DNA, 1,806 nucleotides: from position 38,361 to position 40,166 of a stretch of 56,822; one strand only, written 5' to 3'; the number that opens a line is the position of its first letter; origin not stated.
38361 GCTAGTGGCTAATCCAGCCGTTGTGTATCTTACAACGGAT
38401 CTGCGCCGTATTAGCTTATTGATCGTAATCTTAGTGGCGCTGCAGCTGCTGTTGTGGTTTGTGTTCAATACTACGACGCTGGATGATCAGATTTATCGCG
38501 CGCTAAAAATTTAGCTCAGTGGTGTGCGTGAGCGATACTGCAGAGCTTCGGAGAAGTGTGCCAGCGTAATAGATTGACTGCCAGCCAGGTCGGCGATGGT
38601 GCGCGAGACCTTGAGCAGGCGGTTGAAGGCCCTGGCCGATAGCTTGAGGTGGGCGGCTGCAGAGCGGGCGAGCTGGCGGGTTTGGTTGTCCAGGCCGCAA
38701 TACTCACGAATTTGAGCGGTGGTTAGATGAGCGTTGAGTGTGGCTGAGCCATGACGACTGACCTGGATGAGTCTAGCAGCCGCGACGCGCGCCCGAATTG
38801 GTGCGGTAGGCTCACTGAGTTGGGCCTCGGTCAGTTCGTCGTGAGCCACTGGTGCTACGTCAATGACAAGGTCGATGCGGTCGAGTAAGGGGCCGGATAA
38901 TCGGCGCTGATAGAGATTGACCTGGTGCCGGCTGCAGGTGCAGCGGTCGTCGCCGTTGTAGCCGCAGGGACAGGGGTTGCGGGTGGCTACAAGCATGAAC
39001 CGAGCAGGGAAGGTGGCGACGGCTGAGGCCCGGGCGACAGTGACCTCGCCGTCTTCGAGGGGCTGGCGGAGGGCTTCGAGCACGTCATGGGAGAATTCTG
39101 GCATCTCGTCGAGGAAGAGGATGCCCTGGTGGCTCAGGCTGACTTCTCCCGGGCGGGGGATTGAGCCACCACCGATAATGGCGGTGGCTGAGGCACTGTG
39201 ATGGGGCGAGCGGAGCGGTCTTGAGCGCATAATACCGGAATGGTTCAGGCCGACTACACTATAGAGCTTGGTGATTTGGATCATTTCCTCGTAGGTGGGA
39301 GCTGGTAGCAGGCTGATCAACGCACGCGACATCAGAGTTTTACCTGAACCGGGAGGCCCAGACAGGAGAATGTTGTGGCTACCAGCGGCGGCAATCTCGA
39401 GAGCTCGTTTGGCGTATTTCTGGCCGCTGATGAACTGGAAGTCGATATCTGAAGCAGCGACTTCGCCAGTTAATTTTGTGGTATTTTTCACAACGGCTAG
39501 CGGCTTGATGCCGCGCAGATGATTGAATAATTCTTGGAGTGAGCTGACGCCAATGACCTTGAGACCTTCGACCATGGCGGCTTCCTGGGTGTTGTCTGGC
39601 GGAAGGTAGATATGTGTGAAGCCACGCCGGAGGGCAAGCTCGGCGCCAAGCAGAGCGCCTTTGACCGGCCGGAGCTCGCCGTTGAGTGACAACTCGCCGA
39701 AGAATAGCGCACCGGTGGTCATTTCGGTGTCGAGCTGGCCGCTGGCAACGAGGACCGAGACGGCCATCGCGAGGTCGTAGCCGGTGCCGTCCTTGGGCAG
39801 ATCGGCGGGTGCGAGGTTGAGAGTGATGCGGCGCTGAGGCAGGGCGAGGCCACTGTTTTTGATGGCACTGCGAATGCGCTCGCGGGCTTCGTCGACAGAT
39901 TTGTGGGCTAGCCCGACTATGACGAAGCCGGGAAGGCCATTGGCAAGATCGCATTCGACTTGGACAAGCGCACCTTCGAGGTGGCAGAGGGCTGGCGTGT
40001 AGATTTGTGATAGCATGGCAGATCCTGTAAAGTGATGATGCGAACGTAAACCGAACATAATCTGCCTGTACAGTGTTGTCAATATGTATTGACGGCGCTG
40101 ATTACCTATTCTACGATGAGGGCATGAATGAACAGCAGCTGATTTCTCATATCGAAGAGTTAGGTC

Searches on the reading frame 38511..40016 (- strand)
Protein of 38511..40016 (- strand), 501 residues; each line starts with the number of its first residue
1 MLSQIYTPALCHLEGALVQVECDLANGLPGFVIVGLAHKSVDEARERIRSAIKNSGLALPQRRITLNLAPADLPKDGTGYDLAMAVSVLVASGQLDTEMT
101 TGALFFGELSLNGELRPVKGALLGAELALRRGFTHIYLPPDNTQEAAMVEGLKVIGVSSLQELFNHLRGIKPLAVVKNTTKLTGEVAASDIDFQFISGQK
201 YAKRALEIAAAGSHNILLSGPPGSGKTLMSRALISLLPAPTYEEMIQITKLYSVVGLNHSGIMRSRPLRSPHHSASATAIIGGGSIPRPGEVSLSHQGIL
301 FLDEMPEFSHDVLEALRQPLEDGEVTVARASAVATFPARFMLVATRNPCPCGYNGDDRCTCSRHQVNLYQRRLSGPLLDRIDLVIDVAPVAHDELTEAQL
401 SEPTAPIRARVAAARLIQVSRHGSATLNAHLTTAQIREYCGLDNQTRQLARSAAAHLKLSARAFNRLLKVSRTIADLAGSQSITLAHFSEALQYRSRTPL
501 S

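Call 61: search_protein_families(library=pfam, proteins=[window:38511-40016:-], max_evalue=1)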
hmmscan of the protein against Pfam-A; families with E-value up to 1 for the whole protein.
window:38511-40016:- (501 aa): 27 families (the best 25 are shown)
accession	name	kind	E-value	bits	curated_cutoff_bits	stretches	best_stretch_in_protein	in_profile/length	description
PF01078.27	Mg_chelatase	-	1.8e-85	286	20.3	1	192-393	1-205/207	Magnesium chelatase, subunit ChlI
PF13541.12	ChlI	-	6.9e-38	129.7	27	1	20-142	1-121/121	Subunit ChlI of Mg-chelatase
PF13335.12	Mg_chelatase_C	-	4.4e-28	98.1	26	1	402-495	2-94/94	Magnesium chelatase, subunit ChlI C-terminal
PF00493.29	MCM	-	4.7e-11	42.7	23.3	1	194-389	39-206/224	MCM P-loop domain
PF07728.20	AAA_5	-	2.6e-09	37.6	22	1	215-350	1-125/139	AAA domain (dynein-related subfamily)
PF00158.32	Sigma54_activat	-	1e-05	25.8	20.2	1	204-336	13-133/168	Sigma-54 interaction domain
PF05362.19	Lon_C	-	7.8e-05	22.8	21.1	1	14-166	39-201/205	Lon protease (S16) C-terminal proteolytic domain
PF07724.20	AAA_2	-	0.0001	22.8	27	1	215-333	5-112/166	AAA domain (Cdc48 subfamily)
PF05496.18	RuvB_N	-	0.00064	20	27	1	214-233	34-53/159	Holliday junction DNA helicase RuvB P-loop domain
PF13401.12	AAA_22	-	0.00066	20.4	27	1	215-318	7-106/130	AAA domain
PF00004.35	AAA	-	0.00067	20.6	21.2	1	216-241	1-26/131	ATPase family associated with various cellular activities (AAA)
PF13191.12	AAA_16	-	0.0012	19.8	32.6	1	204-239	14-50/167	AAA ATPase domain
PF07726.17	AAA_3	-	0.0023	18.2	27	1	299-349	65-113/131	ATPase family associated with various cellular activities (AAA)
PF20720.3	nSTAND3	-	0.0027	17.9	27.2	1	204-248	9-51/155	Novel STAND NTPase 3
PF14532.12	Sigma54_activ_2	-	0.0081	16.8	25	1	203-235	11-43/138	Sigma-54 interaction domain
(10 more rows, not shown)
